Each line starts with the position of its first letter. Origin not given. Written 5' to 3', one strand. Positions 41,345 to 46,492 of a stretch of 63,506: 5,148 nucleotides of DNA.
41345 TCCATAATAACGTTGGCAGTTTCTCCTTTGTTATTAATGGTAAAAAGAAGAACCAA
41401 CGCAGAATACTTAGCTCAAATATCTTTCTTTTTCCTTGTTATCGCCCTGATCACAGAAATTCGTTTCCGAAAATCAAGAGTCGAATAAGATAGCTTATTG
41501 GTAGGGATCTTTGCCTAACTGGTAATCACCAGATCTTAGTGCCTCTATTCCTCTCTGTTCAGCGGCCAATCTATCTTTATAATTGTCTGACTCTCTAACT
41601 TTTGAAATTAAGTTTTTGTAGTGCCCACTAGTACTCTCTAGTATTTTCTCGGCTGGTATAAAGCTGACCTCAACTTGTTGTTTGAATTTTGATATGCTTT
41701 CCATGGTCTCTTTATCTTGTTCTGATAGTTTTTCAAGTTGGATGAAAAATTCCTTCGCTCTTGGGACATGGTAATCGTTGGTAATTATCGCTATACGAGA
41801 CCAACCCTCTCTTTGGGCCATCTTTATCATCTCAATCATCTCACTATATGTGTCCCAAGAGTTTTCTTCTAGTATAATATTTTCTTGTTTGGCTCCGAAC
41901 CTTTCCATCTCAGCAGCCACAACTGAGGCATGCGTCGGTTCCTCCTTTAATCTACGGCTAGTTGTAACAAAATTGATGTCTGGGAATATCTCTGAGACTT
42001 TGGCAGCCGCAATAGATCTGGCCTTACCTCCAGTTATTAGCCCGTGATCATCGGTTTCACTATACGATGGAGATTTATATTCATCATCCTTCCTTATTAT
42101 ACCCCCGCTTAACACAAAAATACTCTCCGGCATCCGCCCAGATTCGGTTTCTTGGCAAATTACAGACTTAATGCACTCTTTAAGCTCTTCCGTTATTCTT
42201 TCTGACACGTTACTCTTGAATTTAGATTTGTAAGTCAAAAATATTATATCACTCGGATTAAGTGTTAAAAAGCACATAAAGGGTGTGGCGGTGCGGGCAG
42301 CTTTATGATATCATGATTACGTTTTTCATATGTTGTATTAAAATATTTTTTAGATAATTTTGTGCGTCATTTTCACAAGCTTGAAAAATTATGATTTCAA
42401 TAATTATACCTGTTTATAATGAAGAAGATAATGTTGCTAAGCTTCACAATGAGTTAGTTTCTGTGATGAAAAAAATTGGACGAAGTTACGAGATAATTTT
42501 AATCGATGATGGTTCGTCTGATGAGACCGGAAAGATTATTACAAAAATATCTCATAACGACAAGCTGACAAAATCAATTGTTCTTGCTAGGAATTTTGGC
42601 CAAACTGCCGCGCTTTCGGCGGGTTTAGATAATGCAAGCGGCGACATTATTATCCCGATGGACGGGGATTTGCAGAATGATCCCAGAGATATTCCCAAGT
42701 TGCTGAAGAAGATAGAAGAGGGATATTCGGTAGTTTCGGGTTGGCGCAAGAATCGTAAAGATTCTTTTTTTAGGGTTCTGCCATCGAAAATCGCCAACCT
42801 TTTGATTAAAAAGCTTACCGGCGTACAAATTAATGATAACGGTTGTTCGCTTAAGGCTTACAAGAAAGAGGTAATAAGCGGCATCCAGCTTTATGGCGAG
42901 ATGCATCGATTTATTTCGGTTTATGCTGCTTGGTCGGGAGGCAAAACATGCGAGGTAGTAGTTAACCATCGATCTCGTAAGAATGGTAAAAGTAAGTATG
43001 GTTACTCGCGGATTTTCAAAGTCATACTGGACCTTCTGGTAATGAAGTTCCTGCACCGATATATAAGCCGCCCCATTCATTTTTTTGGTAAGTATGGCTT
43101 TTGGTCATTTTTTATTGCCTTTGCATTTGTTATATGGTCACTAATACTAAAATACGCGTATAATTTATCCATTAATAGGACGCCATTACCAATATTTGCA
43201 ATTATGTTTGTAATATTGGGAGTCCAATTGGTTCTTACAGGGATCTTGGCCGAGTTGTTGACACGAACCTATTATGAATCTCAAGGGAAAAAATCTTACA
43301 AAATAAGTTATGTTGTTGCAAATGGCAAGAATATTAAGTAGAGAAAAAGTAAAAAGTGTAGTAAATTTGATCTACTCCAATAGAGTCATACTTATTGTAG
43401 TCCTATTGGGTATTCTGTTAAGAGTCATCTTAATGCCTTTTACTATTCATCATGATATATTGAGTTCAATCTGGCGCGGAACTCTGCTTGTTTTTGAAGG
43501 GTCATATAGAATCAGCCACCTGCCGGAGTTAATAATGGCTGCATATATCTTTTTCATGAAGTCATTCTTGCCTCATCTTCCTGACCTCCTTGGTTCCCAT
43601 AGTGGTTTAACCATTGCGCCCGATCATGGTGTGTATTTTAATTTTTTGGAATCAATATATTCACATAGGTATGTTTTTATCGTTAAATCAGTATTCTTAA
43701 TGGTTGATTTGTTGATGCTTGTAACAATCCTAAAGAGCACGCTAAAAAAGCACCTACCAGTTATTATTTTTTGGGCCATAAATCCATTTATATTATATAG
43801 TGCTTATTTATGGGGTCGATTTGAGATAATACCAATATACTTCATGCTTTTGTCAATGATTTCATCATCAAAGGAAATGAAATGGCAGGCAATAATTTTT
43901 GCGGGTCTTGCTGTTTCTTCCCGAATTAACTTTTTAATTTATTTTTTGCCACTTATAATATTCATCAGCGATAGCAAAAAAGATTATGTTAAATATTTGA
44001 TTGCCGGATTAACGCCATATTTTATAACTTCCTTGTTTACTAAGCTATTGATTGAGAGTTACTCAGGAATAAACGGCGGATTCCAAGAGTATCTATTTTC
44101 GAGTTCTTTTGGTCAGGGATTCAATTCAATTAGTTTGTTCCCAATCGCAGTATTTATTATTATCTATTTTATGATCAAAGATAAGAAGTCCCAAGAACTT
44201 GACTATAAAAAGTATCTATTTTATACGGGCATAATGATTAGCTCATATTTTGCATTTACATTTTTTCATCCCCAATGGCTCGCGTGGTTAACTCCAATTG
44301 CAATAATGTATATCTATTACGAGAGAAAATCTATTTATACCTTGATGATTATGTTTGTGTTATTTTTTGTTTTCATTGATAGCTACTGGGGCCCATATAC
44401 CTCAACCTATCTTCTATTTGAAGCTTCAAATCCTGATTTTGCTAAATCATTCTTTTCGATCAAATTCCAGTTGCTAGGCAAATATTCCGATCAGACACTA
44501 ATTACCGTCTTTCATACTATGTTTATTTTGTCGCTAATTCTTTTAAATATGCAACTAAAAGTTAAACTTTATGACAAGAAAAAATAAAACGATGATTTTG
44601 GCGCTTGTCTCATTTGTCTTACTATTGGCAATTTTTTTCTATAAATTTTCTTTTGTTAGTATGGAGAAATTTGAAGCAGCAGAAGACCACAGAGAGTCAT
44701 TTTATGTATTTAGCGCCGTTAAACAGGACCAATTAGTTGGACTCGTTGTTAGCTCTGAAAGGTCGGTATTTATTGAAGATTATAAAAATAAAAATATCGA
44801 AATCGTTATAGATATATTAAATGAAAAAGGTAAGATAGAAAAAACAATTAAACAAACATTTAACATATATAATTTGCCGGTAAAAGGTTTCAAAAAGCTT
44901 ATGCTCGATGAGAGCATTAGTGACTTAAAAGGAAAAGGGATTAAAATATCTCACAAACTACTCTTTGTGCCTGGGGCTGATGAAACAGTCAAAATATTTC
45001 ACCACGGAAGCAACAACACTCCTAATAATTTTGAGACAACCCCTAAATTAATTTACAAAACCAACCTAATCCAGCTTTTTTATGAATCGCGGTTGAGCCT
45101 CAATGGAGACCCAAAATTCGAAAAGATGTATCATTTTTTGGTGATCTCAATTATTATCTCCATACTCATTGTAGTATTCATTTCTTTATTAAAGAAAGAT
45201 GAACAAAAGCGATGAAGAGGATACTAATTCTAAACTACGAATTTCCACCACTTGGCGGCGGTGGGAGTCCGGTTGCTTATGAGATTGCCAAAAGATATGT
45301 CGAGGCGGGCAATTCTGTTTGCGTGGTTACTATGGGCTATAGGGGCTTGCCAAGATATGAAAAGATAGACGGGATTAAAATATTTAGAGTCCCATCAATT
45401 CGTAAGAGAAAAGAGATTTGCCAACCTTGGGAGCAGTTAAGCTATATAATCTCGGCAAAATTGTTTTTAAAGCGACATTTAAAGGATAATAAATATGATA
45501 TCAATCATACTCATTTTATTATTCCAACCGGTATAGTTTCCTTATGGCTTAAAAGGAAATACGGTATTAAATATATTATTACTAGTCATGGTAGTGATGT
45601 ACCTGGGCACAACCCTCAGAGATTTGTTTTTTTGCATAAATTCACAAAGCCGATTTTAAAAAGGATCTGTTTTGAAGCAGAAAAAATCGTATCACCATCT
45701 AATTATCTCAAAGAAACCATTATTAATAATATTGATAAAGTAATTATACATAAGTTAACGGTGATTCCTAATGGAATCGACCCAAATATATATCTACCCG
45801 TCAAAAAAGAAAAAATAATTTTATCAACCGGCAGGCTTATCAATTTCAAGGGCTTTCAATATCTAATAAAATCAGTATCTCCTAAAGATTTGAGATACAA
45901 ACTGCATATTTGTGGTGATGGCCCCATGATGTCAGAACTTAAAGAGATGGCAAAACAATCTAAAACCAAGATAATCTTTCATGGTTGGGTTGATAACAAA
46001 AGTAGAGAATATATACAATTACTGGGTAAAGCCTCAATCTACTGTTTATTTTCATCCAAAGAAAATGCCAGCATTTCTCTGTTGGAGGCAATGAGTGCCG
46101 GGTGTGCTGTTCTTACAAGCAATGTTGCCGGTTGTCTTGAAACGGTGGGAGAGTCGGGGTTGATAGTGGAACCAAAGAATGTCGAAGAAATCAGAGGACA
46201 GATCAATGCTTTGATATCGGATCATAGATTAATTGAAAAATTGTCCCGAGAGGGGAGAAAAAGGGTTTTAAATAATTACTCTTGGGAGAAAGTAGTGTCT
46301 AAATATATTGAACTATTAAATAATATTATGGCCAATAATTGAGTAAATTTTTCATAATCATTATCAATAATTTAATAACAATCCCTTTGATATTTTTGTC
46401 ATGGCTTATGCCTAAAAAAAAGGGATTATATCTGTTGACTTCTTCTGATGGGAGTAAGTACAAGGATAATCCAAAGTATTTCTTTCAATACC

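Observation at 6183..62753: Pervasive 7-nt-periodic AT-rich mini-insertions, in-frame inside conserved genes and also in spacers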

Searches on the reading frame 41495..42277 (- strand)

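Call 55: search_protein_families(library=pfam, proteins=[window:41495-42277:-], max_evalue=0.00001)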
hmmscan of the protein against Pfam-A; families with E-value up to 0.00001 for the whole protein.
window:41495-42277:- (260 aa): 1 family
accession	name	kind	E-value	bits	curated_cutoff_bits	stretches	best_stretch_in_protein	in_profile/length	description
PF02698.23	DUF218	-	5.3e-13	49.5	27.6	1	85-182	14-104/133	DUF218 domain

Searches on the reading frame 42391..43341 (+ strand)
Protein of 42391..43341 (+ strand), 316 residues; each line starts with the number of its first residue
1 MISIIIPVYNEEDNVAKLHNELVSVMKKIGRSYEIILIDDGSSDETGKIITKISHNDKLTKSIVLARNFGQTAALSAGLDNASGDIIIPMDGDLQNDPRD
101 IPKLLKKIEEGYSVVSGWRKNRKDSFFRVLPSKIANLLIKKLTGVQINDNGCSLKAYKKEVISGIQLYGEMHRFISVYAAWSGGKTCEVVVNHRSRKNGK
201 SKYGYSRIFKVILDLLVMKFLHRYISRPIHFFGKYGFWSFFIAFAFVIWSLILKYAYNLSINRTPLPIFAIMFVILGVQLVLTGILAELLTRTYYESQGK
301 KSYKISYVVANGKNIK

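Call 55: search_protein_families(library=pfam, proteins=[window:42391-43341:+], max_evalue=0.00001)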
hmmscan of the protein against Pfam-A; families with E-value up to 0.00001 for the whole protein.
window:42391-43341:+ (316 aa): 2 families
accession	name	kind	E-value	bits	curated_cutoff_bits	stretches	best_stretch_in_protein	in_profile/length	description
PF00535.33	Glycos_transf_2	-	8.7e-33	114.1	23.3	1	3-162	1-164/168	Glycosyl transferase family 2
PF10111.15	Glyco_tranf_2_2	-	1.6e-07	31.6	27.3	1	3-106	1-104/276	Glycosyltransferase like family 2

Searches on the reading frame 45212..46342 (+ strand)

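Call 55: search_protein_families(library=pfam, proteins=[window:45212-46342:+], max_evalue=0.00001)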
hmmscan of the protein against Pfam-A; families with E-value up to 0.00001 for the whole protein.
window:45212-46342:+ (376 aa): 6 families
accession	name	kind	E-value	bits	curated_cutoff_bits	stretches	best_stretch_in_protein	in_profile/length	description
PF00534.26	Glycos_transf_1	-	3.2e-29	102.1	26.4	1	194-351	9-172/172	Glycosyl transferases group 1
PF13439.12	Glyco_transf_4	-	8.3e-27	94.7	28.5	1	16-192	2-169/170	Glycosyltransferase Family 4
PF13692.12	Glyco_trans_1_4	-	1.5e-26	93.8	27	1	201-337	2-142/142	Glycosyl transferases group 1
PF13579.12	Glyco_trans_4_4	-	5.6e-16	59.7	29.7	1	16-188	1-158/158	Glycosyl transferase 4-like domain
PF13524.12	Glyco_trans_1_2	-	3.1e-09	37.4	25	1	227-365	12-142/144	Glycosyl transferase-like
PF13477.12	Glyco_trans_4_2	-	3.8e-09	37.3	23.4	1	33-161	24-137/139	Glycosyl transferase 4-like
